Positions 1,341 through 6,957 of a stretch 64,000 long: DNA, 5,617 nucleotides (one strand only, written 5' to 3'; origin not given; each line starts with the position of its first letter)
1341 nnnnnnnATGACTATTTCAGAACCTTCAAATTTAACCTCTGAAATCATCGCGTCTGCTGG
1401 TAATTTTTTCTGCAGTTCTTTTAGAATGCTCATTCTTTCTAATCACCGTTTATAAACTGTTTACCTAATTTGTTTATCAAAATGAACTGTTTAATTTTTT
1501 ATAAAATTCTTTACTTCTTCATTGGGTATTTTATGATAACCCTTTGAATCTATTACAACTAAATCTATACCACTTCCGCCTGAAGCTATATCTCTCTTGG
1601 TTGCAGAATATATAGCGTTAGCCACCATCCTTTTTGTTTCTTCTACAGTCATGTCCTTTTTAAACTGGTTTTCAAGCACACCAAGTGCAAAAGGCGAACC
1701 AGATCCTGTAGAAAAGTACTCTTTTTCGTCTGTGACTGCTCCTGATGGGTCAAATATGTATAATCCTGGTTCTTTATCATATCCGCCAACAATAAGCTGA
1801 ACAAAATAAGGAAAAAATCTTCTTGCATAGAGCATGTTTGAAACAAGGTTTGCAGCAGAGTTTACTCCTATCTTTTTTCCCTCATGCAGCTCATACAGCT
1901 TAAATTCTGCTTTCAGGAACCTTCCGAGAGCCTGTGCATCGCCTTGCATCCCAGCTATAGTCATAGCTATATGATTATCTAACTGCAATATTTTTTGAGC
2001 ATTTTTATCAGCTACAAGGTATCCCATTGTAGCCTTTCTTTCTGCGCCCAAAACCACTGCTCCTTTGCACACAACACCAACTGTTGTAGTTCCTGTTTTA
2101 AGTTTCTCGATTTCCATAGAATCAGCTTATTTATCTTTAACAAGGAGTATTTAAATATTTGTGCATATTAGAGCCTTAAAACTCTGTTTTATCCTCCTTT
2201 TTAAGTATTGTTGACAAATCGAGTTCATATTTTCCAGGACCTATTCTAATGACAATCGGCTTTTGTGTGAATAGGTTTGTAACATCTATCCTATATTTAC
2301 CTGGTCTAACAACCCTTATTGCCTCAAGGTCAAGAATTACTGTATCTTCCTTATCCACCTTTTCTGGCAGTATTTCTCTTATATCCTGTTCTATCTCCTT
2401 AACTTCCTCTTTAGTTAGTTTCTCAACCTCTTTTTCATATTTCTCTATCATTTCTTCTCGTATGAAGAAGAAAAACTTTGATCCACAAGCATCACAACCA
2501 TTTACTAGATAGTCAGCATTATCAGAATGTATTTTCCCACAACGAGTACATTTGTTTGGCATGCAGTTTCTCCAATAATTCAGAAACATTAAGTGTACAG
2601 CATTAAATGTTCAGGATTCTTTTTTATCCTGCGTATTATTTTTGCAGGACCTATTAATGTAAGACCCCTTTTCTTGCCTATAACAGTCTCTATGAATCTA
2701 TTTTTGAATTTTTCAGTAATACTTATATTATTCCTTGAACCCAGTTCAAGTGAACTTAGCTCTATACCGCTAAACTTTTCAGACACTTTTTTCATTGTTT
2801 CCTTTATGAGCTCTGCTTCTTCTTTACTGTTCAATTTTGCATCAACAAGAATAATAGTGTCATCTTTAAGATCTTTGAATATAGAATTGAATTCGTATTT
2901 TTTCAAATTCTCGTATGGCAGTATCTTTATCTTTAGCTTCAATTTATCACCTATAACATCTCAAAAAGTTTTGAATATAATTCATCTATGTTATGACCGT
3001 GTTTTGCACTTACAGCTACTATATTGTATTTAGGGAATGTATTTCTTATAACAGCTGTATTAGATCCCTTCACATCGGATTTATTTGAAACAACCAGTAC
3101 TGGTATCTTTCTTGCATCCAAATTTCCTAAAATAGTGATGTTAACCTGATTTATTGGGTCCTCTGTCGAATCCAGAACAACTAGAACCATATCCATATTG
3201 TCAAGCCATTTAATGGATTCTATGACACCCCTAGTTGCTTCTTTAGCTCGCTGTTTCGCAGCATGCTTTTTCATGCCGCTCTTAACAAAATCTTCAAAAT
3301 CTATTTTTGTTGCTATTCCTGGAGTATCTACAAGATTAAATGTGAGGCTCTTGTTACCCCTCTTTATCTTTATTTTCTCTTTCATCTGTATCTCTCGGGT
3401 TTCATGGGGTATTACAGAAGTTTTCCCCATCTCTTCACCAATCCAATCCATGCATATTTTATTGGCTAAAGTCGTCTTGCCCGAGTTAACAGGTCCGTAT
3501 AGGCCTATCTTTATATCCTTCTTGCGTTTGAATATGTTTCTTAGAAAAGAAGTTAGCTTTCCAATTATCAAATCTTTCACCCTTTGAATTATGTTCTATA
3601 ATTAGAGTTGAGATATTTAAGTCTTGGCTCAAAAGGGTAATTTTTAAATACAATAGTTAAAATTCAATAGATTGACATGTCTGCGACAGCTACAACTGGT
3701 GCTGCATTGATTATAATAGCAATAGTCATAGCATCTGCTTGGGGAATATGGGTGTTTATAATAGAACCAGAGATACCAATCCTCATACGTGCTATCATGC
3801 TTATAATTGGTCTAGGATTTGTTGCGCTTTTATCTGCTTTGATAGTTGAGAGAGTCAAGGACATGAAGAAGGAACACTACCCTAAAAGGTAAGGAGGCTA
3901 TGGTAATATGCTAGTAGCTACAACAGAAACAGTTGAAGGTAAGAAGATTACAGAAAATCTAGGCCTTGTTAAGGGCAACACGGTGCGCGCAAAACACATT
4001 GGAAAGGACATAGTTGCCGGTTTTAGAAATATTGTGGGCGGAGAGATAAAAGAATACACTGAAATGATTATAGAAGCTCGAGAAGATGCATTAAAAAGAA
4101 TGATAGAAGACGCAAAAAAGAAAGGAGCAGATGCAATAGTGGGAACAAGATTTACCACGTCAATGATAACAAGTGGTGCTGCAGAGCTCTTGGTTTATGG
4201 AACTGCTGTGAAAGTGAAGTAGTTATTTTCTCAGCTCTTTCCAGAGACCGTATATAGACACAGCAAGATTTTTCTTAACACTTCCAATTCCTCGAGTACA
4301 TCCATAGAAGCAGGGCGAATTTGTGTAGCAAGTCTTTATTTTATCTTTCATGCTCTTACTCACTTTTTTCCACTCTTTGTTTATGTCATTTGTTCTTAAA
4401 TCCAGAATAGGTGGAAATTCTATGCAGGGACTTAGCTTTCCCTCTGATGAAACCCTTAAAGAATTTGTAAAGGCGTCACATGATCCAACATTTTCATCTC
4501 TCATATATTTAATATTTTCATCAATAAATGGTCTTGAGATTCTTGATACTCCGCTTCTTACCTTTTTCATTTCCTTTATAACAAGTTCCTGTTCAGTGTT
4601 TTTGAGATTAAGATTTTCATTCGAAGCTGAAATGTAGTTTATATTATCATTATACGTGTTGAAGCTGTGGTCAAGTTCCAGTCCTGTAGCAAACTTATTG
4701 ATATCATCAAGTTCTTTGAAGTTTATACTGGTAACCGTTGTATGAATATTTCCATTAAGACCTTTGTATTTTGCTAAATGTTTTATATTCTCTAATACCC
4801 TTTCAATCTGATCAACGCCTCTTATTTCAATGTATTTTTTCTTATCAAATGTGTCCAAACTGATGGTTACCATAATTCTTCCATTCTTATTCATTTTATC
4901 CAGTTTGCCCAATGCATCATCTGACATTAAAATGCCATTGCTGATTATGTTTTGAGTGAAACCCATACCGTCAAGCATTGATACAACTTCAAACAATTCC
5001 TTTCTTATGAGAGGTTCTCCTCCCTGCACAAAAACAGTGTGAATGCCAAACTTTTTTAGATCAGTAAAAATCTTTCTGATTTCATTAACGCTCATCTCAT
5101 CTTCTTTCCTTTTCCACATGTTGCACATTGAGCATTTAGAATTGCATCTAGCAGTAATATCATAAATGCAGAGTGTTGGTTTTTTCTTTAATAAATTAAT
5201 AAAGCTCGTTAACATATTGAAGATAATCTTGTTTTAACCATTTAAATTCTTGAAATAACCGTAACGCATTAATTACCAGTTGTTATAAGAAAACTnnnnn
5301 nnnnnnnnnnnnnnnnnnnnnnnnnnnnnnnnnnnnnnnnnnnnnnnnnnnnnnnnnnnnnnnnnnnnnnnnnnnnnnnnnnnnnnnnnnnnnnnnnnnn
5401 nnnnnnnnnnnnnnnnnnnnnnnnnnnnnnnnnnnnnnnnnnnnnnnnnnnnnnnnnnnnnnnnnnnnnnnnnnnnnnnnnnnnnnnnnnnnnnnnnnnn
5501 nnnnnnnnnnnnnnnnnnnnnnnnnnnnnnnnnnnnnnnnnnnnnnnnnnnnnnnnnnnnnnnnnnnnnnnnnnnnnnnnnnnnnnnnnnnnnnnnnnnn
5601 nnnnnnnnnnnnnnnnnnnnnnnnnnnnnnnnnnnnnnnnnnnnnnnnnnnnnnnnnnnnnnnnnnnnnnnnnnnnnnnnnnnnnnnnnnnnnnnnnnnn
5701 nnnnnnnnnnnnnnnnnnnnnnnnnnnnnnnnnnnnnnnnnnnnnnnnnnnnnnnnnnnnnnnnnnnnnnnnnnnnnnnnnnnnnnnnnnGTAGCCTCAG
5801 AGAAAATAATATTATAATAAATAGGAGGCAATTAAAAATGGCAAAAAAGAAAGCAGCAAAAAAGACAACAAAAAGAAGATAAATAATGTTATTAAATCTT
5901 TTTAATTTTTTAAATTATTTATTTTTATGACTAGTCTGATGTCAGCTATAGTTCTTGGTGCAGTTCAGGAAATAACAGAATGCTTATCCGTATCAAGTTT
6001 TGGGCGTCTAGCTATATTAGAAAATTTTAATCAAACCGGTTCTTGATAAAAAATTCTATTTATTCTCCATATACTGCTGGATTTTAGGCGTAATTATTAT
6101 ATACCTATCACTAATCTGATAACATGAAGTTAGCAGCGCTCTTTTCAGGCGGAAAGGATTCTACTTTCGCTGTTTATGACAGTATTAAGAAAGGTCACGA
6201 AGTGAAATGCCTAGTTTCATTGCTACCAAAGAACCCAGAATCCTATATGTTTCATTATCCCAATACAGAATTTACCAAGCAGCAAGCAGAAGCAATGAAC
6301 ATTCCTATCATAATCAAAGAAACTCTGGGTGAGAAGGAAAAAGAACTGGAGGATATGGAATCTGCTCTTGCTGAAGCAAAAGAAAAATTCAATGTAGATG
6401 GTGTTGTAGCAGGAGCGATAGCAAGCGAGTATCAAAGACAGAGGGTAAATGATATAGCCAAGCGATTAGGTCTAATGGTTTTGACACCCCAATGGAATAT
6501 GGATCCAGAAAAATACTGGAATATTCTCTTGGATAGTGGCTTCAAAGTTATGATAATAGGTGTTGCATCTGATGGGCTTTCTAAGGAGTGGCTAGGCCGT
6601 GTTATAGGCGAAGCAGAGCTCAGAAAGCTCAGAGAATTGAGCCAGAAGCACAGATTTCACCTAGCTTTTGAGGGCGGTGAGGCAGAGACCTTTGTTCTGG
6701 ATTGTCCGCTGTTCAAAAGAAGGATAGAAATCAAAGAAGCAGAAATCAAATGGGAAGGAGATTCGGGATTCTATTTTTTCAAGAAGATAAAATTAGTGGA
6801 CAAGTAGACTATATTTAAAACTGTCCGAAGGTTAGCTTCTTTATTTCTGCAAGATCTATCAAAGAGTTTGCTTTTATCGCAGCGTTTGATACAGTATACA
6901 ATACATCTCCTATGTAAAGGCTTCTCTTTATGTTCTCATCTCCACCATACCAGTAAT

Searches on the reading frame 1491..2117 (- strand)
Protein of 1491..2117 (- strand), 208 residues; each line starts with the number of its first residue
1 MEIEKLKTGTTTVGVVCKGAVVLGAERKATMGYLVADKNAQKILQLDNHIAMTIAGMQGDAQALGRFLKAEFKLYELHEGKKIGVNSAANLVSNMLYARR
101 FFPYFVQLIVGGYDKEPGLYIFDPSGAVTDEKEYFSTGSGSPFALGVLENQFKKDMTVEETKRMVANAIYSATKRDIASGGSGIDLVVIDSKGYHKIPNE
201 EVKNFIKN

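Call 90: search_protein_families(library=pfam, proteins=[window:1491-2117:-], max_evalue=0.001)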
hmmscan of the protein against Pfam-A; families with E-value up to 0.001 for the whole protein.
window:1491-2117:- (208 aa): 1 family
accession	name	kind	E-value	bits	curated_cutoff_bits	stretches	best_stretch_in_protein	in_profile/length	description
PF00227.31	Proteasome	-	7.9e-57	192.4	22.4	1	7-189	2-189/189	Proteasome subunit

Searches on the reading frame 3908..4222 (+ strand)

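Call 90: search_protein_families(library=pfam, proteins=[window:3908-4222:+], max_evalue=0.001)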
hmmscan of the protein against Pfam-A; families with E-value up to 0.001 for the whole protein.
window:3908-4222:+ (104 aa): 1 family
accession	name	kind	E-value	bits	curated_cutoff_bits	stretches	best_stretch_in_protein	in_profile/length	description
PF01906.23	YbjQ_1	-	3.2e-38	130.9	23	1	1-103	1-103/103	Putative heavy-metal-binding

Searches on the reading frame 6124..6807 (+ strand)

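Call 90: search_protein_families(library=pfam, proteins=[window:6124-6807:+], max_evalue=0.001)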
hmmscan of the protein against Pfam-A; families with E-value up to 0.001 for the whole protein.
window:6124-6807:+ (227 aa): 1 family
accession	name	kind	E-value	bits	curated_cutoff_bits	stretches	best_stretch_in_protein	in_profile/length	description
PF01902.24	Diphthami_syn_2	-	5.2e-71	239.1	23.2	1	1-223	1-218/219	Diphthamide synthase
